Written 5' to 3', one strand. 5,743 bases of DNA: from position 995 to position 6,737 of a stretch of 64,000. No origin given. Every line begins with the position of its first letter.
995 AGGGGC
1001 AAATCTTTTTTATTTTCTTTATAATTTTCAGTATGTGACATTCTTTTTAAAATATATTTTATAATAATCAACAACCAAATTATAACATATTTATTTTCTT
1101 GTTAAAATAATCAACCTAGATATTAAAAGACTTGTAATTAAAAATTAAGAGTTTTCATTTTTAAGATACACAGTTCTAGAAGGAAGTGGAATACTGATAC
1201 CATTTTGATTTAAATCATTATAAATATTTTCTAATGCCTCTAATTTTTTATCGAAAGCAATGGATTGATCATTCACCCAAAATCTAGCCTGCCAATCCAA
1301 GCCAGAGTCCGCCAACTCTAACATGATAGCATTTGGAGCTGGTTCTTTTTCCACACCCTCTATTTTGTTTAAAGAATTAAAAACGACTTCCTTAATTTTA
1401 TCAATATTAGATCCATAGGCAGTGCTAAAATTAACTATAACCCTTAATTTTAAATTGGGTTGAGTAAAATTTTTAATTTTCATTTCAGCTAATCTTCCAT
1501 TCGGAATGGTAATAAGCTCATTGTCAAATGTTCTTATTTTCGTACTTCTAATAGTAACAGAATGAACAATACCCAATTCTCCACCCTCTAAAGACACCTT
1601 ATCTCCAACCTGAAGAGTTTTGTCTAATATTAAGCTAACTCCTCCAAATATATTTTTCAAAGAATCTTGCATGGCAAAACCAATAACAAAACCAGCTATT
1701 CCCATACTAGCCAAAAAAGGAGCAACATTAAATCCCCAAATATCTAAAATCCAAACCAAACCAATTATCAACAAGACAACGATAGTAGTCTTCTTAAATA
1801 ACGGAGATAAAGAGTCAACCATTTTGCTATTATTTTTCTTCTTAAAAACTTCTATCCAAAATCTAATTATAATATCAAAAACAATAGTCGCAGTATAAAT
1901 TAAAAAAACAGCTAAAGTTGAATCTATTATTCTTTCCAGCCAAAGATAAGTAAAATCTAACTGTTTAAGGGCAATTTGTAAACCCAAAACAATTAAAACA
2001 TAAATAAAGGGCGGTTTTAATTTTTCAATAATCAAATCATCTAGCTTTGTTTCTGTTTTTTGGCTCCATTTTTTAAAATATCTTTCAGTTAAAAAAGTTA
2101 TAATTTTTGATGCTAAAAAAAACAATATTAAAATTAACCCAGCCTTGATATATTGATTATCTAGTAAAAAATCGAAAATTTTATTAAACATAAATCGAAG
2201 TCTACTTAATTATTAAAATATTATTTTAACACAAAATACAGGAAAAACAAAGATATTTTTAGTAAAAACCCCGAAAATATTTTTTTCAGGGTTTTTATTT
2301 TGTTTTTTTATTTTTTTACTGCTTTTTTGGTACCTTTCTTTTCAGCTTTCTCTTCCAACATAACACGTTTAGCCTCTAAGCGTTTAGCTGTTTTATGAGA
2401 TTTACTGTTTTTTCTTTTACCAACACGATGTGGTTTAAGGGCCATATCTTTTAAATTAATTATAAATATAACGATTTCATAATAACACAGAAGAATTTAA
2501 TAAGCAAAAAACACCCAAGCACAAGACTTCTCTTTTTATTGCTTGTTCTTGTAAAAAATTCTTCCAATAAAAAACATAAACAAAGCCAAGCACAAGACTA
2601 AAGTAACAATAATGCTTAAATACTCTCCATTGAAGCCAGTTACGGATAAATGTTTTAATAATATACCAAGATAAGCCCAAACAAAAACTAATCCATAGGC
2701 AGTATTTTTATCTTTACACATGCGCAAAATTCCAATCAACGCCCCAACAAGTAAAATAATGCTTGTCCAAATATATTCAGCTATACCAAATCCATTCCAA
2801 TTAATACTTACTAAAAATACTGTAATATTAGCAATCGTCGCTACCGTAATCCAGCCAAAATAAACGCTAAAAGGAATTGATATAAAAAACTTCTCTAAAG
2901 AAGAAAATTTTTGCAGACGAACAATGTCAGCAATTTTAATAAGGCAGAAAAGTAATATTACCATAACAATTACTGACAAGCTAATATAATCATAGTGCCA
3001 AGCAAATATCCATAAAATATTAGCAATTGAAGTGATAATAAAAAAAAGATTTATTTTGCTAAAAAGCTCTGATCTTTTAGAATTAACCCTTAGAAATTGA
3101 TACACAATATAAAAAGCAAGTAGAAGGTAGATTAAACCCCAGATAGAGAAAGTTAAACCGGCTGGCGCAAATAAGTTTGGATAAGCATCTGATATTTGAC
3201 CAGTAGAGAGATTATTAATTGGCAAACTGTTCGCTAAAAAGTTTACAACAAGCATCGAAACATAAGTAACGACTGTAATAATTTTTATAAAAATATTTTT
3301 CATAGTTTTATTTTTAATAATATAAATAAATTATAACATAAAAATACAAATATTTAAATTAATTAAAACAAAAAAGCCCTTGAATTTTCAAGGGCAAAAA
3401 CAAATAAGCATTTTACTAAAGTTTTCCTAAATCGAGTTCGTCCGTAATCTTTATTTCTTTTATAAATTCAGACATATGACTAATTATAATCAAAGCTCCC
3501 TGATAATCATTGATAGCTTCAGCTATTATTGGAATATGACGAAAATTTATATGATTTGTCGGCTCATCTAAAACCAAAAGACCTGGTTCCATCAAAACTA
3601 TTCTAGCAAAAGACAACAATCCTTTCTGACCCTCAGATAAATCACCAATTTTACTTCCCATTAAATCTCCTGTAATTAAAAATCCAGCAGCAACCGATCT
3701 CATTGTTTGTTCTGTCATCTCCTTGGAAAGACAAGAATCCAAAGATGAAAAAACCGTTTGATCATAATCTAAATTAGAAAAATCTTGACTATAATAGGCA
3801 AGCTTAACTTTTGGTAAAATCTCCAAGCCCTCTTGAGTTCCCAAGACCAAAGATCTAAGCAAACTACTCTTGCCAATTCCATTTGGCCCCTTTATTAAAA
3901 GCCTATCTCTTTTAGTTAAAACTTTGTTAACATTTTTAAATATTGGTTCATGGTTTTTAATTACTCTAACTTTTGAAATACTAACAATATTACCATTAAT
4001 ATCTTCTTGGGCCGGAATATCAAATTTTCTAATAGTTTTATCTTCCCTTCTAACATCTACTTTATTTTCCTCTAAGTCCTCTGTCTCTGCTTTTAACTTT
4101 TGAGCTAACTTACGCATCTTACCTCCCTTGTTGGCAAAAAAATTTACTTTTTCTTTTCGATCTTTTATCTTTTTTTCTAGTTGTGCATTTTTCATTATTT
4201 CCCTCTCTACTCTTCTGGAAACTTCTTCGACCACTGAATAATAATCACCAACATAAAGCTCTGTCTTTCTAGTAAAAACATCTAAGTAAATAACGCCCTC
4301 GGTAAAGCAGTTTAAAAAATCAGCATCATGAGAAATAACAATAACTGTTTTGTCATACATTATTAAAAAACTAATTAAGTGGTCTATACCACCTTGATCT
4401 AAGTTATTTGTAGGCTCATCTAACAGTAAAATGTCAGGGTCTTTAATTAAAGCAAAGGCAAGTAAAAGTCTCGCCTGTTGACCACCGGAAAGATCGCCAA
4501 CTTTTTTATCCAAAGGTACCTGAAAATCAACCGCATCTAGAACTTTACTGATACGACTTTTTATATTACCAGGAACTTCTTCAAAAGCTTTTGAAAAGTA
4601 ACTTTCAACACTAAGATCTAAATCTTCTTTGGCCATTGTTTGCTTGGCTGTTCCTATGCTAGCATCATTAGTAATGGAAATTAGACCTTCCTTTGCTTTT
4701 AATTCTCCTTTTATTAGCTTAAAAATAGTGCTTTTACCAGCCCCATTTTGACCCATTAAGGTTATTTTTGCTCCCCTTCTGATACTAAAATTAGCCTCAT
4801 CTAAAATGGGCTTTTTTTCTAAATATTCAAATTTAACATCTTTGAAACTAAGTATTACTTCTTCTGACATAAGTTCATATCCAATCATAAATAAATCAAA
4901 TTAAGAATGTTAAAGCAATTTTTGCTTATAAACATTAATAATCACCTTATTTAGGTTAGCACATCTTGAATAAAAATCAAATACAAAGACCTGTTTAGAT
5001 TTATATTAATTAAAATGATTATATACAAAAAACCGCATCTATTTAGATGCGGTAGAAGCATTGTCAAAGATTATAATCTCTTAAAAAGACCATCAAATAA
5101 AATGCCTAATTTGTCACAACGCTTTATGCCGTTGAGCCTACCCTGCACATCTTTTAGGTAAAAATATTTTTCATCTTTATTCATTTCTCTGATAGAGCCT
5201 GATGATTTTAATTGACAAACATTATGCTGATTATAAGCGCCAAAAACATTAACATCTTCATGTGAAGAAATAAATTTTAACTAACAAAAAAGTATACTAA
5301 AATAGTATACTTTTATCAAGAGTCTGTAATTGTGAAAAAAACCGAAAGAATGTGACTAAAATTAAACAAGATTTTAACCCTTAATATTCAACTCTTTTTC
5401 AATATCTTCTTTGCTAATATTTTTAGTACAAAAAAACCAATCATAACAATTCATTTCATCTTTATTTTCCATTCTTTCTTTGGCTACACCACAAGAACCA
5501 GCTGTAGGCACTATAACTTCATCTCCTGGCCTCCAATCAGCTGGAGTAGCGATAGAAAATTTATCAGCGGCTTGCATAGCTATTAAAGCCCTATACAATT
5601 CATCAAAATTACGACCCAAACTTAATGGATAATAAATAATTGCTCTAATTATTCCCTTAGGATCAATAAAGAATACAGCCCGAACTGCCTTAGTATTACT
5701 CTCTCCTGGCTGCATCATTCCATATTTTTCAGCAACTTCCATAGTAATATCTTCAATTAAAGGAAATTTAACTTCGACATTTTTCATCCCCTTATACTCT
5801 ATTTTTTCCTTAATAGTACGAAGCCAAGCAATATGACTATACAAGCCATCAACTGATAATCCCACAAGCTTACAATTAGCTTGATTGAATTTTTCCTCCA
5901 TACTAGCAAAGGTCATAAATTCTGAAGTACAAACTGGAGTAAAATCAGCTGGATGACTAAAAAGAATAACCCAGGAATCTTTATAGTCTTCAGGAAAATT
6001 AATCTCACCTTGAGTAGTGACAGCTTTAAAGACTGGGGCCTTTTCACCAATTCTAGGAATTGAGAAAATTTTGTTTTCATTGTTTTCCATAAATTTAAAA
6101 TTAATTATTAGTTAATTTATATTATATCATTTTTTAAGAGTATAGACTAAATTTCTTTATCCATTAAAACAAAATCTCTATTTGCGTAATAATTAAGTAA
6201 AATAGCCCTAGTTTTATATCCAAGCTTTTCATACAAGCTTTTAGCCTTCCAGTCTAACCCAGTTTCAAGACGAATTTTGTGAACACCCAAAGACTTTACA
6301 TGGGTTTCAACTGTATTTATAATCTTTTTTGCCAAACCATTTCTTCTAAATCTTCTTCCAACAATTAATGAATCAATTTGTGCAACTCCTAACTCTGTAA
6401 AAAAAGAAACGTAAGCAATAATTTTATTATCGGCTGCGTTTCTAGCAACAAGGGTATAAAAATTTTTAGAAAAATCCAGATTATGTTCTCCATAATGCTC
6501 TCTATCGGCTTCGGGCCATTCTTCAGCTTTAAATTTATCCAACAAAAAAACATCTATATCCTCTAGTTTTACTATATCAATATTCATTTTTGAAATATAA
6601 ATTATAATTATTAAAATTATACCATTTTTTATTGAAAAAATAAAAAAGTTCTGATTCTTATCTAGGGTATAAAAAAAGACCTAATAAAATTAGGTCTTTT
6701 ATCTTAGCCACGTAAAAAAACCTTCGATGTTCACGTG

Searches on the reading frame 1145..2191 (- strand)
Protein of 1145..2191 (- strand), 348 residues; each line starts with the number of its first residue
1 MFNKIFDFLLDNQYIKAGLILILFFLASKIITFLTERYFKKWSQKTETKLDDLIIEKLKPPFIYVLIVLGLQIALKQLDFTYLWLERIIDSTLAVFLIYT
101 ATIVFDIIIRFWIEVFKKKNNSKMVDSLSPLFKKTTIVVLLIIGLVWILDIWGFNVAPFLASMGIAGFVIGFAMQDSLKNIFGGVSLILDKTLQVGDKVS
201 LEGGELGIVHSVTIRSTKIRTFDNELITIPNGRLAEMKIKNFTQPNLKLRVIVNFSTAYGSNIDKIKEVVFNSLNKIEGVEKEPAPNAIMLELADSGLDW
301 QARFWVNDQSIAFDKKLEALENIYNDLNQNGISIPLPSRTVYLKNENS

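Call 26: search_protein_families(library=pfam, proteins=[window:1145-2191:-], max_evalue=0.001)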
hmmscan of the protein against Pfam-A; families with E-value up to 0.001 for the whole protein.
window:1145-2191:- (348 aa): 3 families
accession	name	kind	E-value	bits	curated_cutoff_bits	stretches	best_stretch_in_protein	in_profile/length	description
PF00924.24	MS_channel_2nd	-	6.5e-18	65.1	20.2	1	176-243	1-67/68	Mechanosensitive ion channel, beta-domain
PF21088.3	MS_channel_1st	-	2.5e-09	37.4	23.1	1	135-175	2-42/42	Mechanosensitive ion channel, transmembrane helices 2/3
PF21082.3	MS_channel_3rd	-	8.4e-09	36.2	21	1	252-334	2-88/88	Mechanosensitive ion channel MscS, C-terminal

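Call 80: find_encoding_contigs(protein=window:1145-2191:-, flank=10000, max_places=1)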
Protein window:1145-2191:- (348 aa): 6 contigs read that carry it; 1 place shown.
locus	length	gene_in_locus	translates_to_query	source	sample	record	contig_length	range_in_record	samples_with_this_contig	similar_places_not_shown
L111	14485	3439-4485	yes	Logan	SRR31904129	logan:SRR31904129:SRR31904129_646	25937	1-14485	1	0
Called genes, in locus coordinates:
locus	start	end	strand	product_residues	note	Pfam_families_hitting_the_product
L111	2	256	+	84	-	?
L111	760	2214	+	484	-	PF03193:RsgA_GTPase (faint), PF00005:ABC_tran, PF02463:SMC_N (faint), PF13401:AAA_22 (faint), PF13555:AAA_29 (faint), PF20720:nSTAND3 (faint), PF13304:AAA_21 (faint), PF00005:ABC_tran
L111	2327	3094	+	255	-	-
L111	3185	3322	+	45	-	-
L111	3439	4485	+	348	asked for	PF21088:MS_channel_1st, PF00924:MS_channel_2nd, PF21082:MS_channel_3rd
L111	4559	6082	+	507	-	PF13687:DUF4153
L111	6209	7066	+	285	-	PF01699:Na_Ca_ex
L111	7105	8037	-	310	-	PF13518:HTH_28, PF13565:HTH_32, PF00665:rve, PF13683:rve_3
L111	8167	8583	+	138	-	PF00334:NDK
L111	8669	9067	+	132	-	-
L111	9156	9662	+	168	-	PF04307:YdjM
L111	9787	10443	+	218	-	-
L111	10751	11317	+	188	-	PF00929:RNase_T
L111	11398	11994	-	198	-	-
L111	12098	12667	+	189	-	PF01863:YgjP-like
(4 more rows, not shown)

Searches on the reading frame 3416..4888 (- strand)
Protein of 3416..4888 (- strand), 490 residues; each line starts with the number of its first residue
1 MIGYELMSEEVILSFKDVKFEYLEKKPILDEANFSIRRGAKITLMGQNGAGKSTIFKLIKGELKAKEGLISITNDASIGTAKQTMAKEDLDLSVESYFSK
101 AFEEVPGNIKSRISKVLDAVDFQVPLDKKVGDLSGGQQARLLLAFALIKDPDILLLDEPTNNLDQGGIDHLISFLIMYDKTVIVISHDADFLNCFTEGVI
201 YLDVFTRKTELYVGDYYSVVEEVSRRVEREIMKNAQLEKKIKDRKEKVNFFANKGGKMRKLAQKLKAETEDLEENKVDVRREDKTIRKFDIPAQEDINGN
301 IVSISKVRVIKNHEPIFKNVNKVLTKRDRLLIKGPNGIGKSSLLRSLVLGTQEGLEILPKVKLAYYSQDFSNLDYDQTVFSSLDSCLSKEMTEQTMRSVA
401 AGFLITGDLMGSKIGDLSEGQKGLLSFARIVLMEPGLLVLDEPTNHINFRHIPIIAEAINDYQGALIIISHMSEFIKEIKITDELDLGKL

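Call 26: search_protein_families(library=pfam, proteins=[window:3416-4888:-], max_evalue=0.001)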
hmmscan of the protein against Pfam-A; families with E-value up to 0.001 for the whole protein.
window:3416-4888:- (490 aa): 12 families
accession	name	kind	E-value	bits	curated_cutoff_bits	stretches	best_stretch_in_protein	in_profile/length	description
PF00005.33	ABC_tran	-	1.1e-41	143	25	2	29-161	1-137/137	ABC transporter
PF13304.12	AAA_21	-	3.4e-15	57.4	27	1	402-471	223-298/304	AAA domain, putative AbiEii toxin, Type IV TA system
PF02463.25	SMC_N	-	2.3e-10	40.7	40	0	326-353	23-52/220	RecF/RecN/SMC N terminal domain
PF03193.22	RsgA_GTPase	-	3.4e-08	33.9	30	0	40-74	107-141/174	RsgA GTPase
PF20720.3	nSTAND3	-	3.4e-07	30.5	27.2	1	315-357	5-48/155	Novel STAND NTPase 3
PF13555.12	AAA_29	-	3.7e-07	30.2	27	0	33-56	16-39/61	P-loop containing region of AAA domain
PF13401.12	AAA_22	-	5.9e-06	27.1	27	0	330-397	8-72/130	AAA domain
PF05729.18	NACHT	-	0.00013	22.3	26.7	0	329-395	2-66/167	NACHT domain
PF13476.12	AAA_23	-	0.00019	22.6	27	0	45-61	25-41/201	AAA domain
PF13191.12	AAA_16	-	0.00036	21.5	32.6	0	329-348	26-45/167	AAA ATPase domain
PF00158.32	Sigma54_activat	-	0.00044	20.4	20.2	0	30-102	13-82/168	Sigma-54 interaction domain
PF12775.13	AAA_7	-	0.00086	19.3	25.8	0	320-351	26-57/181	P-loop containing dynein motor region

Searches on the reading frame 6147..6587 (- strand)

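Call 26: search_protein_families(library=pfam, proteins=[window:6147-6587:-], max_evalue=0.001)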
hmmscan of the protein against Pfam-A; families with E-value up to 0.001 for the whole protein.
window:6147-6587:- (146 aa): 4 families
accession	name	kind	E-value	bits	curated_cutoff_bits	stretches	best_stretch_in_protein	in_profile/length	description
PF00583.31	Acetyltransf_1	-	4.1e-14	53.3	20.7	1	21-124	13-116/116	Acetyltransferase (GNAT) family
PF13508.13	Acetyltransf_7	-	1.8e-09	38.3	27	1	45-125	5-83/84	Acetyltransferase (GNAT) domain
PF13673.13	Acetyltransf_10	-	3.5e-09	37.1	23.6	1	40-126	28-109/128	Acetyltransferase (GNAT) domain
PF08445.16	FR47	-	2.7e-06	27.7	22.1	1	68-127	21-80/86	FR47-like protein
